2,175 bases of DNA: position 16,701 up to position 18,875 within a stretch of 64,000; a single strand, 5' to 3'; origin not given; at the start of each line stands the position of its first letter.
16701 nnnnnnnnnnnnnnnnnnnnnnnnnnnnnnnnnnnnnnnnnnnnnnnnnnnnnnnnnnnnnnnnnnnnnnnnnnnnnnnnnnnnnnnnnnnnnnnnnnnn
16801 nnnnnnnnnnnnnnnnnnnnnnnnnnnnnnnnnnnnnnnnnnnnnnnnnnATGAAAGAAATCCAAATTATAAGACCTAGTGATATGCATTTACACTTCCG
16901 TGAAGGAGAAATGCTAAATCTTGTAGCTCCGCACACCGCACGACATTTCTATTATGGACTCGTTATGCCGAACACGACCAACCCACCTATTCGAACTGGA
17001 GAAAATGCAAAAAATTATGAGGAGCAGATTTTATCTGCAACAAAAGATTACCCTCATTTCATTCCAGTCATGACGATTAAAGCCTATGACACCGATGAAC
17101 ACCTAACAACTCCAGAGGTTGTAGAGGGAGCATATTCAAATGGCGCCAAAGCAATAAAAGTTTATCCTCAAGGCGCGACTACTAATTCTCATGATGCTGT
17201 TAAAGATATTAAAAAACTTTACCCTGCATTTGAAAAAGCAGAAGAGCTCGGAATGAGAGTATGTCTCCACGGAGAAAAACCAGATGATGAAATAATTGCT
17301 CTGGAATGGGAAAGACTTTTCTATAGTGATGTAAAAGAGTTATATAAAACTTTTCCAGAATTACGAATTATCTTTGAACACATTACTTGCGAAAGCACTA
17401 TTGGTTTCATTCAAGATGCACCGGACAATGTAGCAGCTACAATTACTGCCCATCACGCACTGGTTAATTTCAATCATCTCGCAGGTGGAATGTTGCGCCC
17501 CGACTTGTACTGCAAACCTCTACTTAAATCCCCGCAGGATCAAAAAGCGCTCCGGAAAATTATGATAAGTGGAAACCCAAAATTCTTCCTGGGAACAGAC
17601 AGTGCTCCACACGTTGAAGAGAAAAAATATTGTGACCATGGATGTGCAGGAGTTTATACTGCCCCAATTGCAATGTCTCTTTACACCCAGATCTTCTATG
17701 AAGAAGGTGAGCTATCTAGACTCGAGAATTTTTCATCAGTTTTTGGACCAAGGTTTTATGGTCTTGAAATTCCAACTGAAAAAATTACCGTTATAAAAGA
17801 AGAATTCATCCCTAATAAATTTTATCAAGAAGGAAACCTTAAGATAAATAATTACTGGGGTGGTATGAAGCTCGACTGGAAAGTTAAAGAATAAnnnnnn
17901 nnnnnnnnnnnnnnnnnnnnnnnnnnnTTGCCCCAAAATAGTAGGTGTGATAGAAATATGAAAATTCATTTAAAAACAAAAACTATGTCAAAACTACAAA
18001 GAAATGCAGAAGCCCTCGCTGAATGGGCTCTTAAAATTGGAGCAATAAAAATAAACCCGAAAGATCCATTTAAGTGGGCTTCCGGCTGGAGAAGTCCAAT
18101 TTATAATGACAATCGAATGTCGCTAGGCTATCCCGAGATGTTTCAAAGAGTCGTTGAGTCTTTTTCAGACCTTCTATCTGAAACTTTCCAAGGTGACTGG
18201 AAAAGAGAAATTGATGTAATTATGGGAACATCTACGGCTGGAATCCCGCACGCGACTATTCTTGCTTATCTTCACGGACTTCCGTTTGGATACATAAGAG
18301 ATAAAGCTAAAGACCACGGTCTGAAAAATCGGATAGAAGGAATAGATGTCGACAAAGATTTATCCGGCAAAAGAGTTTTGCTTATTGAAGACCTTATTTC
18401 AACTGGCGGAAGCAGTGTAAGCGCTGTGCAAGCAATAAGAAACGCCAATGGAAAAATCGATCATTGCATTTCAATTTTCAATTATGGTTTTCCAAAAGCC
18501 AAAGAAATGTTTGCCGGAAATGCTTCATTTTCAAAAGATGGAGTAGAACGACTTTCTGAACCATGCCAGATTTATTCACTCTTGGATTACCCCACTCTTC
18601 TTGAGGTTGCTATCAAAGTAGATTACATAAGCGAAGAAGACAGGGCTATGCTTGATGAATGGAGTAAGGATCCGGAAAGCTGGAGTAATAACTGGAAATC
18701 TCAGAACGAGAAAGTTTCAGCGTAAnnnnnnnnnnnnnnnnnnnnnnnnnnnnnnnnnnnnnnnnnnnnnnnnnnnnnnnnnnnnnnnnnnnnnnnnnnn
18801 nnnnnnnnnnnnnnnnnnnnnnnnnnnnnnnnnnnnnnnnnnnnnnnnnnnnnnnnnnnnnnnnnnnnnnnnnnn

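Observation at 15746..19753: Pyrimidine biosynthesis cluster (pyrD-pyrC-pyrE plus convergent pyrF) inserted inside the S10 operon between rplB and rpsS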

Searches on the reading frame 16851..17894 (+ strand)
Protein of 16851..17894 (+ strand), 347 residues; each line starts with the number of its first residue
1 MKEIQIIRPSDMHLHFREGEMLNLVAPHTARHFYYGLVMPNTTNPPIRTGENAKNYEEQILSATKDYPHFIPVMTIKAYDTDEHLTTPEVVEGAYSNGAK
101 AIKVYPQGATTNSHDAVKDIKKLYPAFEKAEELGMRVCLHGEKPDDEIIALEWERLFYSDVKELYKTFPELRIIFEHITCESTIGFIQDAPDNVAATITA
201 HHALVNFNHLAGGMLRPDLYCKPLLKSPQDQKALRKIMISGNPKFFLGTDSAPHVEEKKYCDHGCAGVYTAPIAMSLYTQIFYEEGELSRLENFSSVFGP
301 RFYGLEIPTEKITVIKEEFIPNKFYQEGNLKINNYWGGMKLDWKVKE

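Call 3: search_protein_families(library=pfam, proteins=[window:16851-17894:+])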
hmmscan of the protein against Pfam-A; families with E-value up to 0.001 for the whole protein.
window:16851-17894:+ (347 aa): 1 family
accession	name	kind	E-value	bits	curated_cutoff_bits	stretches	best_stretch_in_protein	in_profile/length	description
PF01979.26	Amidohydro_1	-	5.6e-13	49.3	25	1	11-316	8-311/345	Amidohydrolase family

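Call 4: search_protein_families(library=ncbifam, proteins=[window:16851-17894:+])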
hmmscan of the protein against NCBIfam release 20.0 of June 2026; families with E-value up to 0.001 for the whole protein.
window:16851-17894:+ (347 aa): 6 families
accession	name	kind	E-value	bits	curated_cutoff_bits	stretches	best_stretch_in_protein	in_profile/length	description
TIGR00856.1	pyrC_dimer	equivalog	1.2e-102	343.4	292.95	1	3-346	1-341/341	dihydroorotase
TIGR00857.1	pyrC_multi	subfamily_domain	7.6e-10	38.3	279.05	1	37-276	75-320/412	dihydroorotase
NF006836.0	PRK09357.1-1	equivalog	1.4e-06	27.3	538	1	176-289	231-346/432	dihydroorotase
NF006837.0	PRK09357.1-2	equivalog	1.4e-05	23.8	575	1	177-282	232-340/428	dihydroorotase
NF006842.0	PRK09357.2-3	equivalog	0.00058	18.6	695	0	158-264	227-335/440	dihydroorotase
NF006840.0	PRK09357.2-1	equivalog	0.00082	18.4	483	0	176-282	189-292/379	dihydroorotase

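Call 29: find_homologous_proteins(query=window:16851-17894:+)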
Query window:16851-17894:+ (347 aa): 7615 proteins with E <= 0.001 among 8000 candidates; the best 120 are listed.
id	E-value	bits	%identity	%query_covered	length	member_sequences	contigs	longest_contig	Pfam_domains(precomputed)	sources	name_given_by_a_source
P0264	2.3e-239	812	100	100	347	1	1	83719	PF01979.27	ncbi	-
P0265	2.0e-163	562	69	100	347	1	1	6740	PF04909.21,PF01979.27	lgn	-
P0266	9.2e-85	303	48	90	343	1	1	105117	PF01979.27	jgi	jgi:dihydroorotase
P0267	1.6e-84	302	45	99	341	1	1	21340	PF01979.27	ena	-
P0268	2.1e-84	302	44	99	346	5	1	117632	PF04909.21,PF01979.27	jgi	jgi:dihydroorotase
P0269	2.5e-84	302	46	89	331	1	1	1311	PF01979.27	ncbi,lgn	-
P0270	3.5e-84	301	43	99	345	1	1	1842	-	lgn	-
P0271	7.2e-84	300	45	99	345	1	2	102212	PF01979.27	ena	-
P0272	5.9e-83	297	44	99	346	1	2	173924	PF01979.27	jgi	jgi:dihydroorotase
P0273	9.3e-83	297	44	99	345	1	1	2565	PF01979.27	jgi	-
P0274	1.5e-82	296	42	99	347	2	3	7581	PF01979.27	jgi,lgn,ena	-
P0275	2.1e-82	295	44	97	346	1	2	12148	PF01979.27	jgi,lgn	jgi:dihydroorotase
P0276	3.4e-82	295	44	99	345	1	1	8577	PF01979.27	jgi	-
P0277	5.6e-82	294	43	98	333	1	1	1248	PF01979.27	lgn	-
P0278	5.8e-82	294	44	97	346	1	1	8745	PF01979.27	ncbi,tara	tara:strand:+ start:4128 stop:5168 length:1041 start_codon:yes stop_codon:yes gene_type:complete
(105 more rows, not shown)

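Call 30: find_encoding_contigs(protein=P0265, flank=8000, max_places=4)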
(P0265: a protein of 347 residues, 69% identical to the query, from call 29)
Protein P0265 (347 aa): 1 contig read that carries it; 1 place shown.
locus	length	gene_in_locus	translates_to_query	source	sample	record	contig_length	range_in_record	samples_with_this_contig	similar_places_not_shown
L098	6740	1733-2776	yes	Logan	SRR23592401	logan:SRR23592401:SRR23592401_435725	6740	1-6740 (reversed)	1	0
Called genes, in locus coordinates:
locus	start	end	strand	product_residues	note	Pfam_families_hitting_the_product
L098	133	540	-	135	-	PF01219:DAGK_prokar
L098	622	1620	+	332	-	PF01180:DHO_dh, PF01207:Dus (faint)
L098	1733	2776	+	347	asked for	PF01979:Amidohydro_1, PF04909:Amidohydro_2 (faint)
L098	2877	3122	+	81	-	-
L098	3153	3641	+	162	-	PF00156:Pribosyltran (weak)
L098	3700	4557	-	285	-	PF00215:OMPdecase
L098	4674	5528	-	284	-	PF00181:Ribosomal_L2_N, PF03947:Ribosomal_L2_C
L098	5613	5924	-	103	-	PF00276:Ribosomal_L23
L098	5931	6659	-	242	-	PF00573:Ribosomal_L4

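Call 31: find_encoding_contigs(protein=P0266, flank=8000, max_places=2)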
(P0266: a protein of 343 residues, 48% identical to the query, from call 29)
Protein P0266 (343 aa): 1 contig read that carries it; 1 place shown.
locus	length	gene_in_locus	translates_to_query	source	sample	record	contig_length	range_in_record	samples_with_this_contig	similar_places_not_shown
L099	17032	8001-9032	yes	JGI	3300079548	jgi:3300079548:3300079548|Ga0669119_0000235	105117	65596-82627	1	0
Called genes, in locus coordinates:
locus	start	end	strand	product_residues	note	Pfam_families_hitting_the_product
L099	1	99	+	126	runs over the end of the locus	-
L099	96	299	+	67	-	-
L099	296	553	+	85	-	-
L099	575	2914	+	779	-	PF03175:DNA_pol_B_2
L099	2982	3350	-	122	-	-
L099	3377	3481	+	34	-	-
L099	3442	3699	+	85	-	-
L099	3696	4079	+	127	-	-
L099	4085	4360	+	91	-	-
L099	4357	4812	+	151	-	-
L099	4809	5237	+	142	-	-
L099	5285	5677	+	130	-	-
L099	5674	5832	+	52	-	PF01402:RHH_1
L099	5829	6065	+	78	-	-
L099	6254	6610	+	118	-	-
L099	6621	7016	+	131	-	-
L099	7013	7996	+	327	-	PF01180:DHO_dh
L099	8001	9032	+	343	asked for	PF01979:Amidohydro_1 (weak)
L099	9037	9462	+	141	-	-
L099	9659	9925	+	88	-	-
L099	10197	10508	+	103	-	-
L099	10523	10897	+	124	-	-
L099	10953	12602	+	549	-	PF05731:TROVE, PF25045:vWA_Ro60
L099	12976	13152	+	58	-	-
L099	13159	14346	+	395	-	PF01139:RtcB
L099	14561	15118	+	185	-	PF00293:NUDIX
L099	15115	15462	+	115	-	-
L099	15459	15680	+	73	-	-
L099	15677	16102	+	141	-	-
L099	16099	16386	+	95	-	-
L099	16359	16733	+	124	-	-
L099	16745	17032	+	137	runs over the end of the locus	-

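Call 38: search_protein_families(library=pfam, max_evalue=0.01, proteins=[L098:3153-3641:+])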
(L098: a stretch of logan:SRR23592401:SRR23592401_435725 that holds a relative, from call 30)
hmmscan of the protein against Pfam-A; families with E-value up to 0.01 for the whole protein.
L098:3153-3641:+ (162 aa): 1 family
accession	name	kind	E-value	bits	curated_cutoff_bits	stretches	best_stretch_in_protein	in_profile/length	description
PF00156.33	Pribosyltran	-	1.3e-05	25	26.3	1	2-103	32-131/158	Phosphoribosyl transferase domain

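Call 41: find_related_loci(query=A2, collection=viral_contigs, flank=8000)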
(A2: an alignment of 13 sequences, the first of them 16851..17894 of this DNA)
Query A2 (347 aa) in viral_contigs; peptide patterns used: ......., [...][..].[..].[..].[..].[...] (x = any residue, [..] = any of these).
47 stretches matched a pattern; 13 encode a relative of the query (tblastn E <= 1e-3); 13 distinct loci.
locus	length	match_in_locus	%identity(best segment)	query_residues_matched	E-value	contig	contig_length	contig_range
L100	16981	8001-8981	43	5-346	3e-92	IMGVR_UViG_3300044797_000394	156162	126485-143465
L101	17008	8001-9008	42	4-346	2e-84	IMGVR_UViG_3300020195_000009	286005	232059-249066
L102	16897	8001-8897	47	1-307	4e-84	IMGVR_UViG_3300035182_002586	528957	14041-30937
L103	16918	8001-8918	42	3-317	6e-80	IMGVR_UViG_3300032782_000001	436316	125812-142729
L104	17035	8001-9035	40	2-346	4e-69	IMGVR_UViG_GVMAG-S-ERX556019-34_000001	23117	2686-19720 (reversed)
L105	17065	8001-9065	35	4-345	2e-61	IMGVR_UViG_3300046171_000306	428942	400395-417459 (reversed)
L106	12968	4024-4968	37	3-319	5e-61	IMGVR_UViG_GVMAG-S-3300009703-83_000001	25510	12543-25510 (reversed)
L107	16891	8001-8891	37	11-314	3e-59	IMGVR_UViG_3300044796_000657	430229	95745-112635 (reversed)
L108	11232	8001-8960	35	3-330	4e-58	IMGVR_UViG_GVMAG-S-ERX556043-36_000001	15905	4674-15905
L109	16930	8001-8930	37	4-314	2e-55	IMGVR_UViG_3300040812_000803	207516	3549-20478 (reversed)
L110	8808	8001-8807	39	1-269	3e-54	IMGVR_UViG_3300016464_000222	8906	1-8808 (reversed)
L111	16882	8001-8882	34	45-347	6e-50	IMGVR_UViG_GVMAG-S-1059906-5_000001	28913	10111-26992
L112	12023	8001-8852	33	10-305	7e-43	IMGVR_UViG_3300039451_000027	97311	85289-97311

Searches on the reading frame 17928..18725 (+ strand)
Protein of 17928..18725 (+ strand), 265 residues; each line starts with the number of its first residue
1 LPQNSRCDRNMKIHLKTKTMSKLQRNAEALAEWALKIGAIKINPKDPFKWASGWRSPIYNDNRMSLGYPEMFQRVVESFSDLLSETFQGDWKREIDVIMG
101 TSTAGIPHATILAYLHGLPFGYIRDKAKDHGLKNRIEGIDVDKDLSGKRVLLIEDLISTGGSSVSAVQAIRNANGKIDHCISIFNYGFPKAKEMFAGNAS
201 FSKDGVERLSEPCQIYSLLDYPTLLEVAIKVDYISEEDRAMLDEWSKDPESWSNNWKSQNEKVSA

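Call 3: search_protein_families(library=pfam, proteins=[window:17928-18725:+])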
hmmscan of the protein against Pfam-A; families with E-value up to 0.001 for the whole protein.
window:17928-18725:+ (265 aa): 1 family
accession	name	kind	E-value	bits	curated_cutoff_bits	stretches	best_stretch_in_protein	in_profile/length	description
PF00156.33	Pribosyltran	-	1.4e-10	41.1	26.3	1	81-181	17-121/158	Phosphoribosyl transferase domain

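Call 4: search_protein_families(library=ncbifam, proteins=[window:17928-18725:+])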
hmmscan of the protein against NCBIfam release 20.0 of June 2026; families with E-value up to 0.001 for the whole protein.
window:17928-18725:+ (265 aa): 22 families
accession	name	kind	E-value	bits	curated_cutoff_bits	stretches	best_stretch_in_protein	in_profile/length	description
NF001729.0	PRK00455.1-3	equivalog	7.3e-41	140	245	1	20-260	6-227/231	orotate phosphoribosyltransferase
TIGR00336.1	pyrE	equivalog_domain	9.7e-31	106.9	106.8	1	34-196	3-157/173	orotate phosphoribosyltransferase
NF002620.0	PRK02277.1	subfamily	2.4e-10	40.4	115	1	79-185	72-179/201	orotate phosphoribosyltransferase-like protein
NF004034.0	PRK05500.1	equivalog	3.5e-10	39.1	656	1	48-186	305-432/478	bifunctional orotidine-5'-phosphate decarboxylase/orotate phosphoribosyltransferase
NF040646.1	HPT_Archaea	equivalog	6.1e-09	35.7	200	1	66-190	29-157/184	hypoxanthine/guanine phosphoribosyltransferase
TIGR01367.1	pyrE_Therm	equivalog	1.1e-08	34.9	150.25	1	48-183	17-141/187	orotate phosphoribosyltransferase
NF005592.0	PRK07322.1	subfamily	1.1e-08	34.7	143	1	137-187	111-160/180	adenine phosphoribosyltransferase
NF002635.0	PRK02304.1-4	subfamily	2e-08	34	146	1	68-188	31-156/188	adenine phosphoribosyltransferase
NF010382.0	PRK13809.1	equivalog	4.2e-08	32.8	208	1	34-173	17-144/210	orotate phosphoribosyltransferase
NF009211.0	PRK12560.1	equivalog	8.4e-08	32.2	188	1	93-182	50-149/187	adenine phosphoribosyltransferase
NF002634.0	PRK02304.1-3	equivalog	9.5e-08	31.9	170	1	83-185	47-156/182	adenine phosphoribosyltransferase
NF002636.0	PRK02304.1-5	equivalog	2.7e-07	30.3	125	1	67-194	34-164/176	adenine phosphoribosyltransferase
TIGR01090.1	apt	equivalog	4.4e-07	30.2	185.85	1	66-187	25-149/169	adenine phosphoribosyltransferase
TIGR01251.1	ribP_PPkin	subfamily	1.9e-06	27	113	1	95-174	160-237/309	ribose-phosphate diphosphokinase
NF002632.0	PRK02304.1-1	equivalog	1.7e-05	24.6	243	1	93-185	55-157/183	adenine phosphoribosyltransferase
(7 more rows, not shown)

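Call 47: search_solved_structures(query=window:17976-18725:+, show_alignments=1)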
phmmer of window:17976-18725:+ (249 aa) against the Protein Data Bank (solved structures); distinct sequences matched with E-value up to 0.001: 22.
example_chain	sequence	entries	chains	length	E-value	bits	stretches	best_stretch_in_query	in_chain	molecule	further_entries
3m3h_A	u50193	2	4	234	2.9e-41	145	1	12-234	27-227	Orotate phosphoribosyltransferase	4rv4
3dez_A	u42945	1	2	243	1e-38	136.6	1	12-237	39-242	Orotate phosphoribosyltransferase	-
2aee_A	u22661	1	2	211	3.3e-38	135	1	12-236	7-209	Orotate phosphoribosyltransferase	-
4ohc_A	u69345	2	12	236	7.3e-24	88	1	11-174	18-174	Orotate phosphoribosyltransferase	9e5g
2yzk_A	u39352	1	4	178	7.5e-12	48.6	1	30-161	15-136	Orotate phosphoribosyltransferase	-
3qw4_B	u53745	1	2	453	7.9e-10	42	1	32-162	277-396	UMP synthase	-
2p1z_A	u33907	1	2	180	1.4e-09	41.2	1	57-166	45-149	Phosphoribosyltransferase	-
2wns_A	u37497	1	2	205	2.4e-09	40.4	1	32-168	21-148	OROTATE PHOSPHORIBOSYLTRANSFERASE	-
5hkf_A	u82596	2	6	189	2.6e-09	40.3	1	69-168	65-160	Orotate phosphoribosyltransferase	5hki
5hkl_A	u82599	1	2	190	2.6e-09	40.3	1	69-168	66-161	Orotate phosphoribosyltransferase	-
3mjd_A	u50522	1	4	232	3.7e-06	30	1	73-165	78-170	Orotate phosphoribosyltransferase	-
2pry_A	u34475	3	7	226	4.7e-06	29.6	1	32-165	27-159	Orotate phosphoribosyltransferase 1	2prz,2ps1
4wml_A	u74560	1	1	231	4.8e-06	29.6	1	32-165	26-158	Orotate phosphoribosyltransferase 1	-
4wn3_A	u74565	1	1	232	4.9e-06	29.6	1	32-165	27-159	Orotate phosphoribosyltransferase 1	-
1mzv_A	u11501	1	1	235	5.9e-05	26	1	83-183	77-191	Adenine Phosphoribosyltransferase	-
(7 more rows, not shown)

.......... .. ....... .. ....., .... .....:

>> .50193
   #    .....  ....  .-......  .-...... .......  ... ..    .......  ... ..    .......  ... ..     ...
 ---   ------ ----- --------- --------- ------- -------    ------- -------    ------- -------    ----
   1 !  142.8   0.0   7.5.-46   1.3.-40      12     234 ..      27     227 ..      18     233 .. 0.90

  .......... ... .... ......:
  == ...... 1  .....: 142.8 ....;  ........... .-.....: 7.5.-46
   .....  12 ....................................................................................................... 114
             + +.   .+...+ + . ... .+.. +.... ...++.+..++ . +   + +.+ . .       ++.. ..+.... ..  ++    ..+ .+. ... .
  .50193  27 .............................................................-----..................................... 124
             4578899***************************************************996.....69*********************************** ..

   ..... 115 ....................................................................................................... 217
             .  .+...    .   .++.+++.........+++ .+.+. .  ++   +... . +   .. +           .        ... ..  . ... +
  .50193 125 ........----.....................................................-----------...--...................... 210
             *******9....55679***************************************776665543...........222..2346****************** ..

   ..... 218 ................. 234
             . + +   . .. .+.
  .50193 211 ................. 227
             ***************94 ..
